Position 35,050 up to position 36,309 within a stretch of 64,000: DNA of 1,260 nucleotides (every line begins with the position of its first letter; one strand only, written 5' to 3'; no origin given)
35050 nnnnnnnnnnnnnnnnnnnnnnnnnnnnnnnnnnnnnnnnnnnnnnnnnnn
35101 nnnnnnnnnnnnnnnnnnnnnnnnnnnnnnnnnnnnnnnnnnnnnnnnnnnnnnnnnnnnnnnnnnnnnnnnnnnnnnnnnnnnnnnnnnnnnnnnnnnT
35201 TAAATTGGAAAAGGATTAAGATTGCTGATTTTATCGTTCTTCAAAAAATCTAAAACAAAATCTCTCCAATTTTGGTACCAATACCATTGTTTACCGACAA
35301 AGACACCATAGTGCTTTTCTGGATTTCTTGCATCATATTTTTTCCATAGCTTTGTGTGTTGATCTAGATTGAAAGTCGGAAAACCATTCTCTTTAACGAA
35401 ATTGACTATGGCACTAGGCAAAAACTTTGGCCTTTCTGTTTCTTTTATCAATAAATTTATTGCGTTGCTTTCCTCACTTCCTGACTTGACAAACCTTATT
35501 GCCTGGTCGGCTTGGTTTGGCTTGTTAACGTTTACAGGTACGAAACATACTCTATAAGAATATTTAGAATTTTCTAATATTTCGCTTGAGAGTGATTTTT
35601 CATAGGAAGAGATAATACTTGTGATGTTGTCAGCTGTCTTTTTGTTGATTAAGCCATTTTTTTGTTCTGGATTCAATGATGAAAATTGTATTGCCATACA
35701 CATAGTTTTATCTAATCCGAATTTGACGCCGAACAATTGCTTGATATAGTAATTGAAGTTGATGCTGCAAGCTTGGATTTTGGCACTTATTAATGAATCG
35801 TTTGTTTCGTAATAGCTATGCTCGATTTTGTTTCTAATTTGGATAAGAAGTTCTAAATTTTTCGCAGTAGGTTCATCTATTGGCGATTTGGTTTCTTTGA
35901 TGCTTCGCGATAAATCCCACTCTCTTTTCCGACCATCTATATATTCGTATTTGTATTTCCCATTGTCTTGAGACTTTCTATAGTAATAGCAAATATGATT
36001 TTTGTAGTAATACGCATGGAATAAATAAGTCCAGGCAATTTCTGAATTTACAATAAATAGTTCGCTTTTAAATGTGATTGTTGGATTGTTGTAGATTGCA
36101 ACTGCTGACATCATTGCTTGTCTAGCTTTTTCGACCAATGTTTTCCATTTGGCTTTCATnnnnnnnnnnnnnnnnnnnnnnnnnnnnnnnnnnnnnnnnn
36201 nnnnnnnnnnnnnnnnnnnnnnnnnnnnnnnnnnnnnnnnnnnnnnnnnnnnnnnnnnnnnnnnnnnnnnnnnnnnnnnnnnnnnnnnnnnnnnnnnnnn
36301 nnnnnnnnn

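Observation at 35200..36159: HEPN-like (RNxxxH) protein convergent with the R-M operon and flanked by an IS66 scar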

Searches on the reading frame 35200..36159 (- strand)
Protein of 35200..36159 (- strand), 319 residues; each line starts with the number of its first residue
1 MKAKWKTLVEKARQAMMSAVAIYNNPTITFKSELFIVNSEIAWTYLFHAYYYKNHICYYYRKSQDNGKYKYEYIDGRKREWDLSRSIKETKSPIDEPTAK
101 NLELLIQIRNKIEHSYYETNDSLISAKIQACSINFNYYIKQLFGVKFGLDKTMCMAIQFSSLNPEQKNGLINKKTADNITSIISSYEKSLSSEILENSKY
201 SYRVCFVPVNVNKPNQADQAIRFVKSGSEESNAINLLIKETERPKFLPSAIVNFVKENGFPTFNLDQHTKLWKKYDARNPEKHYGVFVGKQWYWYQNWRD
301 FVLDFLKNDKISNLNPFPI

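Call 3: search_protein_families(library=pfam, proteins=[window:35200-36159:-], max_evalue=0.1)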
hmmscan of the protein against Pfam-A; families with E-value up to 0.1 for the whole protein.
window:35200-36159:- (319 aa): 1 family
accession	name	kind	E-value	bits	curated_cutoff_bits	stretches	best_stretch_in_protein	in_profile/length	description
PF12358.13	DUF3644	-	6.8e-48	163.1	27.6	1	8-189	2-182/183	Domain of unknown function (DUF3644)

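Call 4: search_protein_families(library=padloc, proteins=[window:35200-36159:-], max_evalue=0.1)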
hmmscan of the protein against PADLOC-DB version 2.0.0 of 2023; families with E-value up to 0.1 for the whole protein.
window:35200-36159:- (319 aa): 7 families
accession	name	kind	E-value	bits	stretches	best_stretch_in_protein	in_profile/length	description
PDLC04948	PDC-S19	-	1.3e-103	344.9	1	6-309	13-320/325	-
PDLC04950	PDC-S19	-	2.9e-64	215.6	1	2-282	5-296/353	-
PDLC04953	PDC-S19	-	7.1e-15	53.3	1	3-199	5-201/333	-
PDLC04954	PDC-S19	-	1.7e-14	52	1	1-242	1-252/330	-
PDLC04952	PDC-S19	-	9.9e-14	49.6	1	1-257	1-247/328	-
PDLC04949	PDC-S19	-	4.6e-13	47.2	1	4-257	6-248/334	-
PDLC04955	PDC-S19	-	3.7e-07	27.7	1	6-147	9-144/338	-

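Call 5: search_protein_families(library=ncbifam, proteins=[window:35200-36159:-], max_evalue=0.1)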
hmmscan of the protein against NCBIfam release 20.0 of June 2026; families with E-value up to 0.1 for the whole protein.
window:35200-36159:- (319 aa): 0 families

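Call 8: find_homologous_proteins(query=window:35200-36159:-)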
Query window:35200-36159:- (319 aa): 349 proteins with E <= 0.001 among 1069 candidates; the best 120 are listed.
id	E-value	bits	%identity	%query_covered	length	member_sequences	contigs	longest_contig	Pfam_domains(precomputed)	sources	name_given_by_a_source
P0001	5.2e-198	675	95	97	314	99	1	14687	PF12358.14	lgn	-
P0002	9.7e-181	618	84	97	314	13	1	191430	PF12358.14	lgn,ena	-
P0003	4.1e-148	511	72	98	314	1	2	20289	PF12358.14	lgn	-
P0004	1.1e-129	450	62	97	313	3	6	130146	PF12358.14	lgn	-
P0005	2.4e-125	436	60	98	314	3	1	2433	PF12358.14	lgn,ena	-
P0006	4.9e-125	435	61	98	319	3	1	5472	PF12358.14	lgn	-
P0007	9.4e-124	431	59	97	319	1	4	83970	PF12358.14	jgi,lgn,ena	-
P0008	2.4e-119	416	59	98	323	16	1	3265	PF12358.14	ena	-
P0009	1.9e-113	397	89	63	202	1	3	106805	PF12358.14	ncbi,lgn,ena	-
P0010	5.5e-113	395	59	93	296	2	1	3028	PF12358.14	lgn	-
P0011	1.9e-110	387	57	93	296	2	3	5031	PF12358.14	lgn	-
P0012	5.4e-103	363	54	97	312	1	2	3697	PF12358.14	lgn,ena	-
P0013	7.8e-97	342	52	95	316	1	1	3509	PF12358.14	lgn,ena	-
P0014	3.2e-93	330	50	98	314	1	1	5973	PF12358.14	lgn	-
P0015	3.8e-92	327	67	69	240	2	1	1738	PF12358.14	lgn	-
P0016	8.5e-88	313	50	93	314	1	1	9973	PF12358.14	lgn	-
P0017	1.5e-87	312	48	93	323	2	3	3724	PF12358.14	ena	-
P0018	9.2e-84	299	46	95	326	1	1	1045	PF12358.14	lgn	-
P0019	2.8e-83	298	47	95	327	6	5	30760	PF12358.14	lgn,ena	-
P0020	6.7e-83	297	46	94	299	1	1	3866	PF12358.14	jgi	jgi:hypothetical protein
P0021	1.4e-82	296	47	95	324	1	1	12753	PF12358.14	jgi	jgi:hypothetical protein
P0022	3.0e-81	291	45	92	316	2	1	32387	PF12358.14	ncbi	ncbi:MAG: hypothetical protein FD133_376, partial [Erysipelotrichaceae bacterium]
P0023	3.9e-81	291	46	95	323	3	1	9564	PF12358.14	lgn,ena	-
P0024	4.5e-81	291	46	95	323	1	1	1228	PF12358.14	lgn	-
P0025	8.7e-81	290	46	94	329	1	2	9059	PF12358.14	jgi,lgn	jgi:hypothetical protein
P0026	3.2e-79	284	43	97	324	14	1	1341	PF12358.14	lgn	-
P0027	3.8e-79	284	47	92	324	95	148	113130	PF12358.14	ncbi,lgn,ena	-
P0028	5.7e-79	284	45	92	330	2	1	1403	PF12358.14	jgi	jgi:hypothetical protein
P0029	6.0e-79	284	46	92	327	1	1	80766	PF12358.14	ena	-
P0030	8.2e-79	283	44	95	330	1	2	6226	PF12358.14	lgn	-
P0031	1.1e-78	283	46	91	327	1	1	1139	PF12358.14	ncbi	-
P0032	1.2e-78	283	45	95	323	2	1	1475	PF12358.14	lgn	-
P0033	1.4e-78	282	45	96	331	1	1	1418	PF12358.14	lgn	-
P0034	2.0e-78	282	44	95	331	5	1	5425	PF12358.14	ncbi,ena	-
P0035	3.2e-78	281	44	94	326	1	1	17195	PF12358.14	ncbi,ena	-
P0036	8.2e-78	280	44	96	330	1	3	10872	PF12358.14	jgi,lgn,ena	jgi:hypothetical protein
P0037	1.1e-77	279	45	92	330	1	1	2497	PF12358.14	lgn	-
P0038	2.0e-77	279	44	92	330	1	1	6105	PF12358.14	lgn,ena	-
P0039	2.0e-77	279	44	93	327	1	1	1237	PF12358.14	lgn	-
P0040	2.1e-77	279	46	91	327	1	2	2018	PF12358.14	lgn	-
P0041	2.2e-77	278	47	91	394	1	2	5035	PF12358.14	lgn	-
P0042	2.5e-77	278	44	92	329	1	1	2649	PF12358.14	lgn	-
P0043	2.9e-77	278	43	95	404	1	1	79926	PF12358.14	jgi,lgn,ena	-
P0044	3.1e-77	278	47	94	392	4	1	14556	PF12358.14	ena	-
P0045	4.2e-77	278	45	92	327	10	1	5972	PF12358.14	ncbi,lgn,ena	-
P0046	4.8e-77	277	44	94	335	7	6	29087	PF12358.14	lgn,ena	-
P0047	5.1e-77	277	44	94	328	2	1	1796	PF12358.14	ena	-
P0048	5.9e-77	277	45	92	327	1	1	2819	PF12358.14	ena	-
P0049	6.1e-77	277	45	92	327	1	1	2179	PF12358.14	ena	-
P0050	7.0e-77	277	45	92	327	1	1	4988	PF12358.14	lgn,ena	-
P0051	1.1e-76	276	44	95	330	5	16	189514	PF12358.14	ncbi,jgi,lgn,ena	jgi:hypothetical protein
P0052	1.1e-76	276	45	98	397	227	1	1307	PF12358.14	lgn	-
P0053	1.3e-76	276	45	92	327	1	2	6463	PF12358.14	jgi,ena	-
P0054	2.0e-76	275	45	99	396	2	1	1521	PF12358.14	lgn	-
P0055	2.1e-76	275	43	95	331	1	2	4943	PF12358.14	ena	-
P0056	2.1e-76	275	43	95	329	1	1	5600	PF12358.14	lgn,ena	-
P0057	2.4e-76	275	44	95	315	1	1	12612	PF12358.14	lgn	-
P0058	2.8e-76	275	45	98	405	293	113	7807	PF12358.14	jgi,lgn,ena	-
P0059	2.8e-76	275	45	92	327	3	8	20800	PF12358.14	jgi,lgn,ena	-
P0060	3.4e-76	275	45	92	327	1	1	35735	PF12358.14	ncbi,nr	ncbi:MAG: DUF3644 domain-containing protein [Gallionella sp.]|nr:DUF3644 domain-containing protein [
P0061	3.5e-76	275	45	92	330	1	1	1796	PF12358.14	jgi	-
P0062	3.7e-76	274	43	95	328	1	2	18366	PF12358.14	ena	-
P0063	5.0e-76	274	43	92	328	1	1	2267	PF12358.14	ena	-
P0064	5.0e-76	274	45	95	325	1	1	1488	PF12358.14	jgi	jgi:hypothetical protein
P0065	5.4e-76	274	45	98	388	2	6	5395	PF12358.14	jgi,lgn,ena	-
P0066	7.7e-76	273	44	95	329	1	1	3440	PF12358.14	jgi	jgi:hypothetical protein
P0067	8.4e-76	273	46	94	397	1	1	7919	PF12358.14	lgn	-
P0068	8.7e-76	273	45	95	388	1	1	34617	PF12358.14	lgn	-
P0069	8.9e-76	273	45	91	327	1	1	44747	PF12358.14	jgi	jgi:hypothetical protein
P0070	1.0e-75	273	44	92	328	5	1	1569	PF12358.14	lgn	-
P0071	1.1e-75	273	44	95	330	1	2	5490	PF12358.14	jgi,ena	-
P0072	1.2e-75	273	45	96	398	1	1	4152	PF12358.14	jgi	jgi:hypothetical protein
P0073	1.3e-75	273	42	97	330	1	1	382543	PF12358.14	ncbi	-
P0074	1.4e-75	273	44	92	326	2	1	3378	PF12358.14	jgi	-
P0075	1.7e-75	272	42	95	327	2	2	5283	PF12358.14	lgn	-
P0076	1.8e-75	272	44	92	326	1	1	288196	PF12358.14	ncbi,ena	-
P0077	2.1e-75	272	45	94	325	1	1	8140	PF12358.14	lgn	-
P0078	2.2e-75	272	43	92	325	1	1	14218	PF12358.14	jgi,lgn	-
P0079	2.3e-75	272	42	95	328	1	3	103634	PF12358.14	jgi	-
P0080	2.4e-75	272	43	95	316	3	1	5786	PF12358.14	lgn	-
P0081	3.8e-75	271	43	92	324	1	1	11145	PF12358.14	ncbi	-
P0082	4.5e-75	271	43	95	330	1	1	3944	PF12358.14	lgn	-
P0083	4.9e-75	271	43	95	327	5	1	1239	PF12358.14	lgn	-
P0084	6.9e-75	270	42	94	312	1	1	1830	PF12358.14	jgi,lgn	-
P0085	7.4e-75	270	43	92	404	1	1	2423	PF12358.14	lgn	-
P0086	1.1e-74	270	43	95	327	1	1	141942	PF12358.14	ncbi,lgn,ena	-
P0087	1.5e-74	269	44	92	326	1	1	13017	PF12358.14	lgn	-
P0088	1.5e-74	269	44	97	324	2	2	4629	PF12358.14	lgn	-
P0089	1.9e-74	269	42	95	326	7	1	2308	PF12358.14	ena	-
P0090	2.2e-74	269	43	95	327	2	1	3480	PF12358.14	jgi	-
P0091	2.2e-74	269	46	91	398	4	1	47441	PF12358.14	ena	-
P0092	2.5e-74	268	45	96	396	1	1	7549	PF12358.14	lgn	-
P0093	3.1e-74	268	44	95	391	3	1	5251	PF12358.14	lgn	-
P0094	3.6e-74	268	43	92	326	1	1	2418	PF12358.14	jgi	-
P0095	3.8e-74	268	42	92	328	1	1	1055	PF12358.14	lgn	-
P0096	4.0e-74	268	44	93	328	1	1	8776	PF12358.14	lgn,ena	-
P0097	5.4e-74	267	43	94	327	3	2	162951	PF12358.14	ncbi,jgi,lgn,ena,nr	ncbi:MAG: DUF3644 domain-containing protein [Myxococcales bacterium]|nr:DUF3644 domain-containing pr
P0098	5.4e-74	267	42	95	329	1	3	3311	PF12358.14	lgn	-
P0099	5.8e-74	267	42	95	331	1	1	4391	PF12358.14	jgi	jgi:hypothetical protein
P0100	6.0e-74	267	43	95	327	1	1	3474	PF12358.14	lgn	-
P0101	6.9e-74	267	42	95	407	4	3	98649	PF12358.14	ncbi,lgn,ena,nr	ncbi:MAG: DUF3644 domain-containing protein [Rhodospirillaceae bacterium]|nr:DUF3644 domain-containi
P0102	7.1e-74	267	42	91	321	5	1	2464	PF12358.14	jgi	jgi:hypothetical protein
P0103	7.5e-74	267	44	94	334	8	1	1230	PF12358.14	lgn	-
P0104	7.8e-74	267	44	92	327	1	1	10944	PF12358.14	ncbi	-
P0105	1.3e-73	266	44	97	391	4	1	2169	PF12358.14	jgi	jgi:hypothetical protein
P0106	1.3e-73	266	43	92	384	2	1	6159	PF12358.14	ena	-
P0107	1.5e-73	266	42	92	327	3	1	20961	PF12358.14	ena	-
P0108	2.2e-73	265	43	92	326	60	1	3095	PF12358.14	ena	-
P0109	2.8e-73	265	44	91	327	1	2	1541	PF12358.14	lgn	-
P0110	2.8e-73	265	42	95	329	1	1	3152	PF12358.14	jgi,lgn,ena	-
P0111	3.0e-73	265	42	95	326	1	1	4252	PF12358.14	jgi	jgi:Protein of unknown function (DUF3644)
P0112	3.0e-73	265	43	91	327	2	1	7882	PF12358.14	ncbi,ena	-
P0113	3.9e-73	265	43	92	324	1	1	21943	PF12358.14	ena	-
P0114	4.1e-73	264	43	93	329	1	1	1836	PF12358.14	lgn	-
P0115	4.7e-73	264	42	95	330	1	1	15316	PF12358.14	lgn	-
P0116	5.4e-73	264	43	91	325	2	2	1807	PF12358.14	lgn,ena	-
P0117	5.9e-73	264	44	92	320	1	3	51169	PF12358.14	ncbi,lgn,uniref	ncbi:DUF3644 domain-containing protein [Acinetobacter indicus]|uniref:DUF3644 domain-containing prot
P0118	5.9e-73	264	44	91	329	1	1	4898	PF12358.14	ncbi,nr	ncbi:MAG: DUF3644 domain-containing protein [Phycisphaeraceae bacterium]|nr:DUF3644 domain-containin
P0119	8.3e-73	263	44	92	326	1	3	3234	PF12358.14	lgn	-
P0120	9.3e-73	263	42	95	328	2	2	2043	PF12358.14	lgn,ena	-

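Call 24: find_encoding_contigs(protein=P0002, flank=8000, max_places=3)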
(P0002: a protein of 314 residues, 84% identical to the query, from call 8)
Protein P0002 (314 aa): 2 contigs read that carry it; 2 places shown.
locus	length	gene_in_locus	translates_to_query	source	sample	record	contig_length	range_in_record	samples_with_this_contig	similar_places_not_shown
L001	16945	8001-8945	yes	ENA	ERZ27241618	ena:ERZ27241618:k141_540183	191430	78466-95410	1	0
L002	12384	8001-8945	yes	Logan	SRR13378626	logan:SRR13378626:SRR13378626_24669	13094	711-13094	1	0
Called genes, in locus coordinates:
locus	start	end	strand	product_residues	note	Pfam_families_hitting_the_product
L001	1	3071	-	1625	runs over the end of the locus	-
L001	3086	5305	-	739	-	PF02534:T4SS-DNA_transf, PF00270:DEAD (weak), PF10412:TrwB_AAD_bind, PF12696:TraG-D_C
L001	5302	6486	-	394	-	PF18555:MobL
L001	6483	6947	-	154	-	-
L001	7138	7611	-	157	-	PF08281:Sigma70_r4_2, PF04545:Sigma70_r4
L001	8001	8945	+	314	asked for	PF12358:DUF3644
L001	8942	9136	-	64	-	PF13560:HTH_31 (weak), PF01381:HTH_3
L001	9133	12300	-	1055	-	PF00270:DEAD (weak), PF04851:ResIII, PF19778:RE_endonuc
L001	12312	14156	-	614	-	PF01555:N6_N4_Mtase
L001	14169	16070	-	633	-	PF01555:N6_N4_Mtase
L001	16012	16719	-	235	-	PF14335:DUF4391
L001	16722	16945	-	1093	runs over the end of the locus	PF00270:DEAD (faint), PF00176:SNF2-rel_dom, PF04851:ResIII (weak), PF00271:Helicase_C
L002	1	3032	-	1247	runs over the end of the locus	?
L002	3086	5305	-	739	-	PF02534:T4SS-DNA_transf, PF00270:DEAD (weak), PF10412:TrwB_AAD_bind, PF12696:TraG-D_C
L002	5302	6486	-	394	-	PF18555:MobL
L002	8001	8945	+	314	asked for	PF12358:DUF3644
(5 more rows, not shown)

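Call 25: find_encoding_contigs(protein=P0001, flank=8000, max_places=3)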
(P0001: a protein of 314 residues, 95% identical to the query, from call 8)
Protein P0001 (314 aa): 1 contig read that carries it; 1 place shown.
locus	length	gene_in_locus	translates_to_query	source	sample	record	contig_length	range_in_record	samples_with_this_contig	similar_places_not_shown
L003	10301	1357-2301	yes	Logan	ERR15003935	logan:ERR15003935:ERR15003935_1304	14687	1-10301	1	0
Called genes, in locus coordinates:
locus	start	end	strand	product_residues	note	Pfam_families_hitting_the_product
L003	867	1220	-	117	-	-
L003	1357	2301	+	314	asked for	PF12358:DUF3644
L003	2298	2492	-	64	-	PF13560:HTH_31 (weak), PF01381:HTH_3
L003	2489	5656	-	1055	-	PF00270:DEAD (weak), PF04851:ResIII, PF19778:RE_endonuc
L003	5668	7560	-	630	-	PF01555:N6_N4_Mtase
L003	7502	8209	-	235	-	PF14335:DUF4391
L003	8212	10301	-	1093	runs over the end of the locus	PF00270:DEAD (faint), PF00176:SNF2-rel_dom, PF04851:ResIII, PF00271:Helicase_C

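Call 26: find_encoding_contigs(protein=P0004, flank=8000, max_places=2)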
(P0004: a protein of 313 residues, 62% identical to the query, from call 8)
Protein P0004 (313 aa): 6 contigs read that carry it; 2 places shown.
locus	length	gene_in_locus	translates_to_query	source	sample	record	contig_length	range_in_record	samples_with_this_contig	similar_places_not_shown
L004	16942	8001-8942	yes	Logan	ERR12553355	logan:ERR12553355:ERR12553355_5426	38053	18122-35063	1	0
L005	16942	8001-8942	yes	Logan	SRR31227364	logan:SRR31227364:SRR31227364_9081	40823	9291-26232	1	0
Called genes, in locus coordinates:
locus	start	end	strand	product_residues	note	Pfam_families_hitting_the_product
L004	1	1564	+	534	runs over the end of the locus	PF01268:FTHFS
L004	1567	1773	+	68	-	PF06107:DUF951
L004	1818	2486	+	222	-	PF02463:SMC_N, PF20720:nSTAND3 (faint), PF00005:ABC_tran, PF13304:AAA_21 (faint)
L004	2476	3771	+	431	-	-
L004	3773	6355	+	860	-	PF00005:ABC_tran, PF13304:AAA_21 (faint), PF02463:SMC_N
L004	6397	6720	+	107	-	-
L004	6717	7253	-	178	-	PF20122:DUF6512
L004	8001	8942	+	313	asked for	PF12358:DUF3644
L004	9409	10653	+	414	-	PF13391:HNH_2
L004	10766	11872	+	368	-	PF00145:DNA_methylase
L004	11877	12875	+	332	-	PF00145:DNA_methylase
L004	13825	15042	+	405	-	PF02646:RmuC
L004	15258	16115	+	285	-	PF03235:GmrSD_N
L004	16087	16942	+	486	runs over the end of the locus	PF07510:GmrSD_C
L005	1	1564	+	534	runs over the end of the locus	PF01268:FTHFS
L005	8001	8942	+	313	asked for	PF12358:DUF3644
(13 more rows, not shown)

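Call 27: find_encoding_contigs(protein=P0007, flank=8000, max_places=2)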
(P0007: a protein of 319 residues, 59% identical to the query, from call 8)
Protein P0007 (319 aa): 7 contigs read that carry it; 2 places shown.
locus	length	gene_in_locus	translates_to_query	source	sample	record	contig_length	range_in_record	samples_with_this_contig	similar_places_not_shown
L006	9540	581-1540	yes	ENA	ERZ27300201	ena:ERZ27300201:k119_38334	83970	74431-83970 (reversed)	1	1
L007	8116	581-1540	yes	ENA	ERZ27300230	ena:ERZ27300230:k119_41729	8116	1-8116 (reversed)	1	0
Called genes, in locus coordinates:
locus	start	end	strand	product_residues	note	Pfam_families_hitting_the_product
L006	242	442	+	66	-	-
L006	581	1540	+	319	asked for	PF12358:DUF3644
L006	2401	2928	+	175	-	PF12724:Flavodoxin_5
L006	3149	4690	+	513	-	-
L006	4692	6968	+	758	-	-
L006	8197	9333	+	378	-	PF09515:Thia_YuaJ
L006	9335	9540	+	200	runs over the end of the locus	PF04263:TPK_catalytic, PF04265:TPK_B1_binding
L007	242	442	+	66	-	-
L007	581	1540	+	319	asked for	PF12358:DUF3644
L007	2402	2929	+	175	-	PF12724:Flavodoxin_5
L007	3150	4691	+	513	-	-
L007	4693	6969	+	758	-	-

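Call 28: find_encoding_contigs(protein=P0027, flank=8000, max_places=4)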
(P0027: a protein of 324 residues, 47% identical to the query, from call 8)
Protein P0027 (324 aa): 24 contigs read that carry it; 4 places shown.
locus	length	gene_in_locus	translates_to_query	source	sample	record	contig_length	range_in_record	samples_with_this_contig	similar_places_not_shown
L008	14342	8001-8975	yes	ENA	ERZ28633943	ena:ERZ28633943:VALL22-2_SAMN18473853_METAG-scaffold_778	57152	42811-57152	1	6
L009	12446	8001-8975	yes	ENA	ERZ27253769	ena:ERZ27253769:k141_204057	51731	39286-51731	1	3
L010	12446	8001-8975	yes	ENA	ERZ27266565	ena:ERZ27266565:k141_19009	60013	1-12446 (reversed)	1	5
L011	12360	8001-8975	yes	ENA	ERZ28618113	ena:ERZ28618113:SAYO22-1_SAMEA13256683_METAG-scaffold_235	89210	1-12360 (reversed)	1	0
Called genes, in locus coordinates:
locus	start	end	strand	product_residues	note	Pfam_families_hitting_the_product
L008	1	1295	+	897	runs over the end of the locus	PF00580:UvrD-helicase, PF13245:AAA_19, PF13361:UvrD_C, PF13538:UvrD_C_2 (faint), PF12705:PDDEXK_1, PF01930:Cas_Cas4 (weak)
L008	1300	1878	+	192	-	PF13676:TIR_2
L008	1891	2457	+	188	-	PF08937:ThsB_TIR (weak)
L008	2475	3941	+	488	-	PF13289:SIR2_2, PF18185:STALD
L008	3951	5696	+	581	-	PF01555:N6_N4_Mtase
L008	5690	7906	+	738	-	PF04851:ResIII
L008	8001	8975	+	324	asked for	PF12358:DUF3644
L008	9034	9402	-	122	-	-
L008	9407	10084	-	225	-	-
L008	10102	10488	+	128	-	PF10723:RepB-RCR_reg (faint)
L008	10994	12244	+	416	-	PF01609:DDE_Tnp_1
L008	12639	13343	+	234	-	PF00005:ABC_tran, PF13304:AAA_21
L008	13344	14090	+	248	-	PF12730:ABC2_membrane_4 (weak)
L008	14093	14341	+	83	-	?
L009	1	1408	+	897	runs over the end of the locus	PF00580:UvrD-helicase, PF13245:AAA_19, PF13361:UvrD_C, PF13538:UvrD_C_2 (faint), PF12705:PDDEXK_1, PF01930:Cas_Cas4 (weak)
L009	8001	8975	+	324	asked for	PF12358:DUF3644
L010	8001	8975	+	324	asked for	PF12358:DUF3644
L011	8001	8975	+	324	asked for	PF12358:DUF3644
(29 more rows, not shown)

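Call 29: find_encoding_contigs(protein=P0051, flank=8000, max_places=3)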
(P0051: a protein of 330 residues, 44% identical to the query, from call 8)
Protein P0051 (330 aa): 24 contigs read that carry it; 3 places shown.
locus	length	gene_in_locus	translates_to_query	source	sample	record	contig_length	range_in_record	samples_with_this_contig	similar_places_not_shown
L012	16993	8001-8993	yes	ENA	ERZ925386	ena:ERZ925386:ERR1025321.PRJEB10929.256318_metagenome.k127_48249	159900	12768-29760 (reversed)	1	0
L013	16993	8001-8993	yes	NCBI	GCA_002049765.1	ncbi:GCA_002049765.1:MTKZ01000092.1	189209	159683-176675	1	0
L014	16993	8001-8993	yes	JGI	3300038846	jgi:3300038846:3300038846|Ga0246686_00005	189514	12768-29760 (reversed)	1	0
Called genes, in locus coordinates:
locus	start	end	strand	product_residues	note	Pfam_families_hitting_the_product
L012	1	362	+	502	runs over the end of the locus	PF02446:Glyco_hydro_77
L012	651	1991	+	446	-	PF13638:PIN_4, PF02562:PhoH, PF13604:AAA_30 (faint)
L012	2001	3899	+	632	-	PF01168:Ala_racemase_N, PF00842:Ala_racemase_C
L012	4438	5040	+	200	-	-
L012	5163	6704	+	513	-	PF12161:HsdM_N, PF02384:N6_Mtase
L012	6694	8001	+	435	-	PF01420:Methylase_S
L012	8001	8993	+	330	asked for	PF12358:DUF3644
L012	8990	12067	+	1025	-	PF04313:HSDR_N, PF04851:ResIII, PF18766:SWI2_SNF2, PF22679:T1R_D3-like, PF11867:T1RH-like_C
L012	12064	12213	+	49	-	-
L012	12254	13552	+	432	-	PF00089:Trypsin, PF13365:Trypsin_2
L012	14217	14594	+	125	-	PF20619:DUF6804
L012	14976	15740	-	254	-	PF00106:adh_short, PF08659:KR, PF13561:adh_short_C2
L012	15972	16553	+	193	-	PF00881:Nitroreductase, PF14512:TM1586_NiRdase (faint)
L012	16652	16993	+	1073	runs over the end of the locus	-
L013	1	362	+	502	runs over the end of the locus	PF02446:Glyco_hydro_77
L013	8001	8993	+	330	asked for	PF12358:DUF3644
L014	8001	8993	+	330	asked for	PF12358:DUF3644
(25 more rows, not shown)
